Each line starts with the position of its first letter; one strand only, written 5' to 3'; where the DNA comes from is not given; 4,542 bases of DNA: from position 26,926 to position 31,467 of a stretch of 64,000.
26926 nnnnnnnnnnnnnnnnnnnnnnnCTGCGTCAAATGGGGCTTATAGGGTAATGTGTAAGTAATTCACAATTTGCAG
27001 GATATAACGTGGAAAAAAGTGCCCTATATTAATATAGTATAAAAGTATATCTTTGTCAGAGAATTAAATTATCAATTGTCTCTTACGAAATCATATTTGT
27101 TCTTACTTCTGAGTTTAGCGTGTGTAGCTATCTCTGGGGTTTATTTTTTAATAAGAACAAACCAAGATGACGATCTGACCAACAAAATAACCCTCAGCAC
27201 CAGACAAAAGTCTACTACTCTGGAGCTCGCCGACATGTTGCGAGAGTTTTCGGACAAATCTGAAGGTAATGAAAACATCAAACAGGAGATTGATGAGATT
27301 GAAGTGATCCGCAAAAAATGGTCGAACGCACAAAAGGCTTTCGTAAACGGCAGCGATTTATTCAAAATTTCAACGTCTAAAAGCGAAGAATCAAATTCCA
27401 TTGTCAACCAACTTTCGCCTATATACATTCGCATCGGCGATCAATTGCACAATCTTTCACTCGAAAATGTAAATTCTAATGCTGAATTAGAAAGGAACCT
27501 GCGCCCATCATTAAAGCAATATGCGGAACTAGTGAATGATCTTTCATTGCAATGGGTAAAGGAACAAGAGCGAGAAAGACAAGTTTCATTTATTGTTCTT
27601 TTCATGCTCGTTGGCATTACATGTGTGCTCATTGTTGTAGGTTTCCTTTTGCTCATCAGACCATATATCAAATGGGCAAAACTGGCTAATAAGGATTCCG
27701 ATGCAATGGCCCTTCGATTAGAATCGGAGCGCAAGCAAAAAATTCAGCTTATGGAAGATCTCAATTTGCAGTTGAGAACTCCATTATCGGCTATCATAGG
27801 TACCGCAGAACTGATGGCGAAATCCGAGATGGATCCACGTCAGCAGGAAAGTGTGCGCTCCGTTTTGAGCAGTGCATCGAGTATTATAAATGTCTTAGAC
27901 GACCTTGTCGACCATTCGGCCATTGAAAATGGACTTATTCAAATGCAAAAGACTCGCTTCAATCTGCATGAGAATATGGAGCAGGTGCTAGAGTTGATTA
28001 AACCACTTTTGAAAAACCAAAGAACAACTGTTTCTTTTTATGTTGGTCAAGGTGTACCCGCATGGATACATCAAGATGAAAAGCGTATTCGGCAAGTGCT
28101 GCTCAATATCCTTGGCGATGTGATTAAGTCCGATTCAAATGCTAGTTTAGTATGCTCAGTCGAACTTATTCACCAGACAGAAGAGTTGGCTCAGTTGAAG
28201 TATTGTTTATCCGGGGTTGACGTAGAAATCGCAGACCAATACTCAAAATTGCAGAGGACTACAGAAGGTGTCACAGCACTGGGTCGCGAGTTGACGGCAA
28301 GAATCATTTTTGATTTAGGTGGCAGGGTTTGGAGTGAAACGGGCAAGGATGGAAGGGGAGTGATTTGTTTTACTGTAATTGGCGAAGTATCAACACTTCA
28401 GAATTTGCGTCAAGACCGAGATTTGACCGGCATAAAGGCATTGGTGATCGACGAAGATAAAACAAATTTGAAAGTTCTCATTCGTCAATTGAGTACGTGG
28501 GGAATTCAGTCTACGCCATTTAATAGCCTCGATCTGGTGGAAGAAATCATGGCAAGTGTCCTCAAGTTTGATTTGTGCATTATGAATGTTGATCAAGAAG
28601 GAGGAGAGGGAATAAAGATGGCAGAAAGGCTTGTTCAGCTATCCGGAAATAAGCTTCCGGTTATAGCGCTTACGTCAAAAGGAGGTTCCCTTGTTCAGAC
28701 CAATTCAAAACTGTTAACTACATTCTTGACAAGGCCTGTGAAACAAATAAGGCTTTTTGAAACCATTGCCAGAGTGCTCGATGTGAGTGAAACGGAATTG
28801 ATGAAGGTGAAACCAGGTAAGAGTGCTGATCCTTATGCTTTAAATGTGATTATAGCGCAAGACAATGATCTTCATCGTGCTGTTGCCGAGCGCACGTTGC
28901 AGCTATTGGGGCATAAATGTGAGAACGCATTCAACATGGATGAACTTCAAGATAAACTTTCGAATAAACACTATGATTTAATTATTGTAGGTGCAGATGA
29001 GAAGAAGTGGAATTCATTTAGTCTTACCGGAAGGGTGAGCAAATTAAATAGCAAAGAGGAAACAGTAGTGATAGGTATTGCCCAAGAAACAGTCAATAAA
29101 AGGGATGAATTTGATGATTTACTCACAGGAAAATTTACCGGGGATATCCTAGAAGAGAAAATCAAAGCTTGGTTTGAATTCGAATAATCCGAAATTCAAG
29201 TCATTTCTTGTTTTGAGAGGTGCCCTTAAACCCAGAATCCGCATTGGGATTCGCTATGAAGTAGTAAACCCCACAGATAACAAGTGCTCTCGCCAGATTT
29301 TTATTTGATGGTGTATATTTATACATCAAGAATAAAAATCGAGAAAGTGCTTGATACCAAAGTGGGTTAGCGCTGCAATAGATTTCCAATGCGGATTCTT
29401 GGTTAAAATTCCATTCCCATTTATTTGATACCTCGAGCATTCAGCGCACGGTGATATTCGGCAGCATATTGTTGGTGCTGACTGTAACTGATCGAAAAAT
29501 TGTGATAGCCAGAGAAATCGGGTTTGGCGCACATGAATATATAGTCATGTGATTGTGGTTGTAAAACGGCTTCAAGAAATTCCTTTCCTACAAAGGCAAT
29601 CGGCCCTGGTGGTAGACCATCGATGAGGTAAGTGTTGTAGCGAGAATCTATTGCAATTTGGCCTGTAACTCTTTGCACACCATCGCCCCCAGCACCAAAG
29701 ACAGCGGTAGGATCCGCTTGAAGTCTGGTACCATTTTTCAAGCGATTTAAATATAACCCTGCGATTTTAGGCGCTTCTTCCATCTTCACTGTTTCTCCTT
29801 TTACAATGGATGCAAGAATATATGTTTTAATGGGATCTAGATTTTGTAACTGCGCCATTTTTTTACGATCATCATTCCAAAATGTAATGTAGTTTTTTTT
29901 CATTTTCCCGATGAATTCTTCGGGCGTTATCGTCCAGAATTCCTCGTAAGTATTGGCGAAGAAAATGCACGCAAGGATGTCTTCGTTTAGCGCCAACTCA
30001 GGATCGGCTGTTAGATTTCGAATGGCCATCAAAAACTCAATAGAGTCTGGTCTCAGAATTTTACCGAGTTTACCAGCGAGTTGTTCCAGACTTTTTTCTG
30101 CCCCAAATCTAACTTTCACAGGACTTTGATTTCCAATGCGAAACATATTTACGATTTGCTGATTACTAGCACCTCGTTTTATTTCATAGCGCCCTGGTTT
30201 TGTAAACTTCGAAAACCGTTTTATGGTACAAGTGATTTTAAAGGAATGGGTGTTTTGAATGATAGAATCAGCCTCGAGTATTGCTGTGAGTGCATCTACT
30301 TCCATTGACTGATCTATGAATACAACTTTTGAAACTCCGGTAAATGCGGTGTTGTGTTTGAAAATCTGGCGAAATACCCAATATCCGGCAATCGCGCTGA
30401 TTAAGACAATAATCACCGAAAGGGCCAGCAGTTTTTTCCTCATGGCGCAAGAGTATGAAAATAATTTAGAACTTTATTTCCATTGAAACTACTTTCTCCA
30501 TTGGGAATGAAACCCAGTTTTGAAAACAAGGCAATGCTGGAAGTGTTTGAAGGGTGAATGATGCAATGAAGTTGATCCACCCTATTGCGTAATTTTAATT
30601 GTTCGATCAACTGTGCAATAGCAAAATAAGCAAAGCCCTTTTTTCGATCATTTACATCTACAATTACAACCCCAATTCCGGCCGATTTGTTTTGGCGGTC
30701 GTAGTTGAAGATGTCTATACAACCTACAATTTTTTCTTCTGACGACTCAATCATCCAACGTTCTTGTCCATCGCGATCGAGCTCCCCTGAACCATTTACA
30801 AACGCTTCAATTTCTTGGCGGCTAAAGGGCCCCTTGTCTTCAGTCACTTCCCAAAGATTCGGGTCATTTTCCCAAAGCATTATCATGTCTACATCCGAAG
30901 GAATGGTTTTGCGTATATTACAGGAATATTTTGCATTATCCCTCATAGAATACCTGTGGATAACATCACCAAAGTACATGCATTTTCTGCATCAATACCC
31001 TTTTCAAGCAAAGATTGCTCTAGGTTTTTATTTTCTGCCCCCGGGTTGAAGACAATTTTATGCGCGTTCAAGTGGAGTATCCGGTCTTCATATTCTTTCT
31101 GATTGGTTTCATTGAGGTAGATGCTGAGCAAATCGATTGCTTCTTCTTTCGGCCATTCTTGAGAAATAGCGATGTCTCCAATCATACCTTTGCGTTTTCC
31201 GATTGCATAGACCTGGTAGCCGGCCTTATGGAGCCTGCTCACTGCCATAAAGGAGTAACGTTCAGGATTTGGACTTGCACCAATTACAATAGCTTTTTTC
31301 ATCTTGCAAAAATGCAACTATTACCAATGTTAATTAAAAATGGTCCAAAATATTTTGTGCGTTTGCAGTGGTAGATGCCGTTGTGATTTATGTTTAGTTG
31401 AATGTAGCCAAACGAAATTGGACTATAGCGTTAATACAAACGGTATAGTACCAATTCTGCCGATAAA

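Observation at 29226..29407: A 172-bp MITE-like element with ~17-nt terminal inverted repeats and perfect 5-bp target-site duplications, in three full copies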

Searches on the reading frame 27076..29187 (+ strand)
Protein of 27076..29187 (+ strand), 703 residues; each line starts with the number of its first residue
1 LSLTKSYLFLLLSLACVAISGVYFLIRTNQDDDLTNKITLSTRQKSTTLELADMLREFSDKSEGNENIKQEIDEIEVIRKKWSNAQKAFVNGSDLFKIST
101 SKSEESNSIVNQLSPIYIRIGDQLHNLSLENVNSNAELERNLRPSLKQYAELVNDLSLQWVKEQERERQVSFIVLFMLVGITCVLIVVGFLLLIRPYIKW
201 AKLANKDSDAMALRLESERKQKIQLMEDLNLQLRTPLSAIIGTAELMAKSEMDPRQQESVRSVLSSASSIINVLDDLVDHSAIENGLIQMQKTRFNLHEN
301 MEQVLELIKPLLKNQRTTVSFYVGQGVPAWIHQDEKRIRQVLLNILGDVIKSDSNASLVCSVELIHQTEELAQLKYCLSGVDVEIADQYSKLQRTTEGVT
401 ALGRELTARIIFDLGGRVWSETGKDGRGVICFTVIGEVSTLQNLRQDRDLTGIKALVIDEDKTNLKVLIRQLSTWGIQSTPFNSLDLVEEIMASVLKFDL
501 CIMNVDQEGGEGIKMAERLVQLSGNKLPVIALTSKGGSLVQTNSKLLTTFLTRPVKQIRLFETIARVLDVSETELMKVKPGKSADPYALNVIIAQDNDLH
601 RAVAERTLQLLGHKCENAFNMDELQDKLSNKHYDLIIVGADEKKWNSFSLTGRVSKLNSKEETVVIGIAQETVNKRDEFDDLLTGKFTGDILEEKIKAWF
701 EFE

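Call 13: search_protein_families(library=ncbifam, proteins=[window:27076-29187:+])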
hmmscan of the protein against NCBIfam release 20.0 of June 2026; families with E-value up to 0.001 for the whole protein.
window:27076-29187:+ (703 aa): 34 families (the best 25 are shown)
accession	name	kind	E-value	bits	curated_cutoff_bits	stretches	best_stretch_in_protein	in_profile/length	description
TIGR02956.1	TMAO_torS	equivalog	2.1e-40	138.7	676.5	1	232-573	474-825/967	TMAO reductase system sensor histidine kinase/response regulator TorS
NF008318.0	PRK11107.1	equivalog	6.6e-27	93.9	890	1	226-676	297-755/920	two-component sensor histidine kinase BarA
NF045901.1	HisKinLetSLeg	equivalog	2.5e-26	92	1650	1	216-675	287-760/906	two-component system sensor histidine kinase LetS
NF008543.0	PRK11466.1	equivalog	1.1e-24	86.4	982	1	220-572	442-802/914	TMAO reductase system sensor histidine kinase/response regulator TorS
NF011874.0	PRK15347.1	equivalog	2.2e-22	79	852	1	218-482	394-647/921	two component system sensor kinase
NF008302.0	PRK11091.1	equivalog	3.5e-22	78.4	838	1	215-578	276-653/779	aerobic respiration two-component sensor histidine kinase ArcB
NF008099.0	PRK10841.1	equivalog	4.4e-21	74.4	920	1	211-364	459-612/949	two-component system sensor histidine kinase RcsC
NF041947.1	LuxQ_Vibrio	equivalog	1.5e-20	72.7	1200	1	205-375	455-624/843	quorum-sensing autoinducer 2 sensor kinase/phosphatase LuxQ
NF041593.1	histid_kinase_PdhS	equivalog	5.9e-17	60.9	2000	1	166-352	749-935/1041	cell-division control histidine kinase PdhS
NF041832.1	near_NosP_CTERM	subfamily_domain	2e-16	60.1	400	2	442-566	241-368/370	NahK/ErcS family hybrid sensor histidine kinase/response regulator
NF006800.0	PRK09303.1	equivalog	3.8e-13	49.2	342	1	218-433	147-374/383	histidine kinase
NF007420.1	PRK09959.1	equivalog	5.3e-13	47.4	1995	2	222-535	712-1039/1197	acid-sensing system histidine kinase EvgS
NF041880.1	EPS_EpsF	equivalog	2e-12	46.4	900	1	212-432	266-488/492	response regulator EpsF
NF038297.2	hybrid_HK_HrmK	equivalog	3.7e-12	45.7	725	1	212-357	225-372/607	hybrid histidine kinase/response regulator HrmK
NF012163.2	BaeS_SmeS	equivalog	4.7e-11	42.3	500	1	206-356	224-372/457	sensor histidine kinase efflux regulator BaeS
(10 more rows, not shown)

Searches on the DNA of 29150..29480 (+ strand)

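Call 25: search_dna_similar(query=window:29231-29402:+, collection=plasmids, mode=distant, max_evalue=0.01)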
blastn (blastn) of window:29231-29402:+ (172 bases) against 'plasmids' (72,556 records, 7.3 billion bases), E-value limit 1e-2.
No match.

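Call 26: search_dna_similar(query=window:29231-29402:+, collection=phages, mode=distant, max_evalue=0.01)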
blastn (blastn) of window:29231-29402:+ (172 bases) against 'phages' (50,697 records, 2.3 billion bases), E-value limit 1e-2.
No match.

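Call 89: search_rna_families(source=window, start=29150, end=29480, threshold=evalue, max_evalue=1)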
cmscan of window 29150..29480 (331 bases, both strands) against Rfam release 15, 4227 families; matches with E-value up to 1: 2.
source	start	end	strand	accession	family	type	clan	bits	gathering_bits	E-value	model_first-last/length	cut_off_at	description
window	29279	29355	-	RF03406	mir-3099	Gene; miRNA;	-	20.5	95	0.12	1-84/84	no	mir-3099 microRNA precursor family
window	29287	29345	+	RF03640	mir-3747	Gene; miRNA;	-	18.2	63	0.44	1-67/67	no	mir-3747 microRNA precursor family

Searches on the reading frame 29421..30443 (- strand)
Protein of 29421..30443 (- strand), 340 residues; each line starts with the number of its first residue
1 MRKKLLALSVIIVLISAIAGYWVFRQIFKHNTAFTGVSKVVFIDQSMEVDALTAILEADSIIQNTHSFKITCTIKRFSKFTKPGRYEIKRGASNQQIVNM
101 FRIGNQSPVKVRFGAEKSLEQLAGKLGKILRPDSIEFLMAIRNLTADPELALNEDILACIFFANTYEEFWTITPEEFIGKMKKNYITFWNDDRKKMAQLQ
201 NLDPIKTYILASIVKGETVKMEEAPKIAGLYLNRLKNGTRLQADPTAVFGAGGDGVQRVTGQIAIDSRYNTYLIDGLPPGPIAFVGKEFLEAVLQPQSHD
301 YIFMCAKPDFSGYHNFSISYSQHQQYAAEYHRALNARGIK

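Call 13: search_protein_families(library=ncbifam, proteins=[window:29421-30443:-])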
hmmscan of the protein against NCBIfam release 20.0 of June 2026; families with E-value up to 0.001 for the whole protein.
window:29421-30443:- (340 aa): 2 families
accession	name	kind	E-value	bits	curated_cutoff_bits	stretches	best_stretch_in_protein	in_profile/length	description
TIGR00247.1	TIGR00247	hypoth_equivalog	3.7e-45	154.5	103.4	1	1-335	1-345/347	endolytic transglycosylase MltG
NF007619.0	PRK10270.1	equivalog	2.4e-26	92.6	532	1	5-335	7-335/340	cell division protein YceG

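Call 63: find_encoding_contigs(protein=window:29421-30443:-, flank=4000, max_places=10)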
Protein window:29421-30443:- (340 aa): 3 contigs read that carry it; 3 places shown.
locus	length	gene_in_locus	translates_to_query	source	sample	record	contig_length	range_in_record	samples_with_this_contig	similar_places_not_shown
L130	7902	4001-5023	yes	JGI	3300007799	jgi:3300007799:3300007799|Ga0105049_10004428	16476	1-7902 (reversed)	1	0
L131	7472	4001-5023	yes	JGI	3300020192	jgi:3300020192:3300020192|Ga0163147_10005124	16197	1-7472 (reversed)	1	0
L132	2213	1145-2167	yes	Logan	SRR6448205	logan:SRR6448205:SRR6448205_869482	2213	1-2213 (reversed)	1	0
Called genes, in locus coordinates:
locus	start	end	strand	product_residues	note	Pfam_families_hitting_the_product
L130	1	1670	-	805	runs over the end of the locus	-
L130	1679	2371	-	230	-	PF02563:Poly_export, PF22461:SLBB_2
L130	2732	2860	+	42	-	-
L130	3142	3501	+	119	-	PF13380:CoA_binding_2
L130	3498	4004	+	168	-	PF13302:Acetyltransf_3, PF13420:Acetyltransf_4 (weak), PF13523:Acetyltransf_8 (weak), PF00583:Acetyltransf_1, PF08445:FR47 (weak)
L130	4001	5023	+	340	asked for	PF02618:YceG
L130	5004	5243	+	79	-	-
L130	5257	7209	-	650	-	PF00512:HisKA, PF00072:Response_reg (weak)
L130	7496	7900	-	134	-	?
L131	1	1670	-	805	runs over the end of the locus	-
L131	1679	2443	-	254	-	PF02563:Poly_export, PF22461:SLBB_2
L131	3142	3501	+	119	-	PF13380:CoA_binding_2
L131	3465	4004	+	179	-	PF13302:Acetyltransf_3, PF13420:Acetyltransf_4 (weak), PF13523:Acetyltransf_8 (weak), PF00583:Acetyltransf_1, PF08445:FR47 (weak)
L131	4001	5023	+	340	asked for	PF02618:YceG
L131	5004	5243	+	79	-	-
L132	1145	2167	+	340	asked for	PF02618:YceG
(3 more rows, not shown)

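Call 95: find_homologous_proteins(query=window:29421-30443:-, max_evalue=1e-40)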
Query window:29421-30443:- (340 aa): 7610 proteins with E <= 1e-40 among 8000 candidates; the best 120 are listed.
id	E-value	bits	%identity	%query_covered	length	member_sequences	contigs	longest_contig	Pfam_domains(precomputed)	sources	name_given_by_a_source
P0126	1.2e-224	762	100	100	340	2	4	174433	PF02618.22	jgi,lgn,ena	-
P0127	4.9e-122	425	55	100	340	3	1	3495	PF02618.22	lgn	-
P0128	2.7e-117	410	55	100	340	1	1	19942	PF02618.22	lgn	-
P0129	2.8e-116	406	54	100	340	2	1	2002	PF02618.22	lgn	-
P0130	1.1e-94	335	46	100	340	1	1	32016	PF02618.22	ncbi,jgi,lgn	ncbi:MAG: hypothetical protein RL220_959 [Bacteroidota bacterium]|jgi:UPF0755 protein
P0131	1.5e-92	328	46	99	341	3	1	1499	PF02618.22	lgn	-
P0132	7.8e-92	326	62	71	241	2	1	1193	PF02618.22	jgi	jgi:UPF0755 protein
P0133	3.5e-90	321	46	100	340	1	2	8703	PF02618.22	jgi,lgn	-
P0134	1.0e-87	313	46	94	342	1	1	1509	PF02618.22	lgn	-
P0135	1.5e-87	312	45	94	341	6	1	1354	PF02618.22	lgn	-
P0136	5.5e-87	310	44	100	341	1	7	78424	PF02618.22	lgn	-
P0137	1.4e-86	309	44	99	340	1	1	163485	PF02618.22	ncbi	ncbi:endolytic transglycosylase MltG [Halocola ammonii]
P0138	2.1e-86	308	46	99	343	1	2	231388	PF02618.22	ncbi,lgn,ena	-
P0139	2.1e-86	308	45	99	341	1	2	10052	PF02618.22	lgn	-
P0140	2.7e-86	308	45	99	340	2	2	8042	PF02618.22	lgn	-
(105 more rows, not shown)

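Call 96: find_encoding_contigs(protein=P0128, flank=10000, max_places=2)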
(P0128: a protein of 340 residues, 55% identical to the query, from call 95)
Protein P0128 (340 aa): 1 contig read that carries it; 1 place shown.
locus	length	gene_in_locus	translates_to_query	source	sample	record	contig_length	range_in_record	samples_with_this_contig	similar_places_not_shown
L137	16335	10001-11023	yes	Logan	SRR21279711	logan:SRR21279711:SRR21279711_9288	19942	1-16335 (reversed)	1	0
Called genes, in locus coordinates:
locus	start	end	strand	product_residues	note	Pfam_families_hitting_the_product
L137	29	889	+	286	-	PF01370:Epimerase, PF08338:DUF1731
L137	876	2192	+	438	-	PF00875:DNA_photolyase, PF03441:FAD_binding_7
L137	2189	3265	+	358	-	PF02515:CoA_transf_3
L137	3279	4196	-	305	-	PF01464:SLT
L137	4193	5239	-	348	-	PF00953:Glycos_transf_4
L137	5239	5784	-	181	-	PF00908:dTDP_sugar_isom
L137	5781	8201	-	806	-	-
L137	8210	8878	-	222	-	PF02563:Poly_export, PF10531:SLBB (faint), PF22461:SLBB_2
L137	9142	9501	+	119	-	PF13380:CoA_binding_2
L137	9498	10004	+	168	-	PF13302:Acetyltransf_3, PF13523:Acetyltransf_8 (weak), PF00583:Acetyltransf_1, PF08445:FR47 (weak)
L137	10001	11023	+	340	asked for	PF02618:YceG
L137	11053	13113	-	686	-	PF00512:HisKA, PF00072:Response_reg (weak)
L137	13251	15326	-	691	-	PF00989:PAS, PF13426:PAS_9, PF00512:HisKA, PF02518:HATPase_c, PF00072:Response_reg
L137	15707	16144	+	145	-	PF19580:Exo_endo_phos_3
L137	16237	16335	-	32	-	?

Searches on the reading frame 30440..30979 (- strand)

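Call 13: search_protein_families(library=ncbifam, proteins=[window:30440-30979:-])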
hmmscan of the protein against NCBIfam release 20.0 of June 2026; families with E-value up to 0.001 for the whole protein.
window:30440-30979:- (179 aa): 6 families
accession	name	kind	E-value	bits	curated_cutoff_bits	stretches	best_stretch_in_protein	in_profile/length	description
TIGR03585.1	PseH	equivalog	1.3e-07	31.8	93.1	1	27-160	8-136/156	UDP-4-amino-4,6-dideoxy-N-acetyl-beta-L-altrosamine N-acetyltransferase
NF040503.1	resist_ArsN1a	equivalog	4.7e-05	23.2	170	1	72-159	47-135/159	arsinothricin resistance N-acetyltransferase ArsN1 family A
TIGR02406.1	ectoine_EctA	equivalog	5.6e-05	23.2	120.6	1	77-156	44-122/157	diaminobutyrate acetyltransferase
TIGR01575.1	rimI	equivalog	0.0004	20.5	86.4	1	71-157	30-112/132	ribosomal protein S18-alanine N-acetyltransferase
NF007527.0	PRK10140.1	equivalog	0.0005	20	236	1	77-162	55-141/162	N-acetyltransferase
NF011709.0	PRK15130.1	equivalog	0.00067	19.5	218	1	58-162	39-145/186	spermidine N1-acetyltransferase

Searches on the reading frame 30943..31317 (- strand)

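Call 66: search_protein_families(library=pfam, proteins=[window:30943-31317:-], max_evalue=0.0001)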
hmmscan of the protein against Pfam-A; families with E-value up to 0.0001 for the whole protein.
window:30943-31317:- (124 aa): 1 family
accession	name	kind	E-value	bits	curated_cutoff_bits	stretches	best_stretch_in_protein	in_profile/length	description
PF13380.12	CoA_binding_2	-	1.3e-18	68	22.8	1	8-119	2-115/116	CoA binding domain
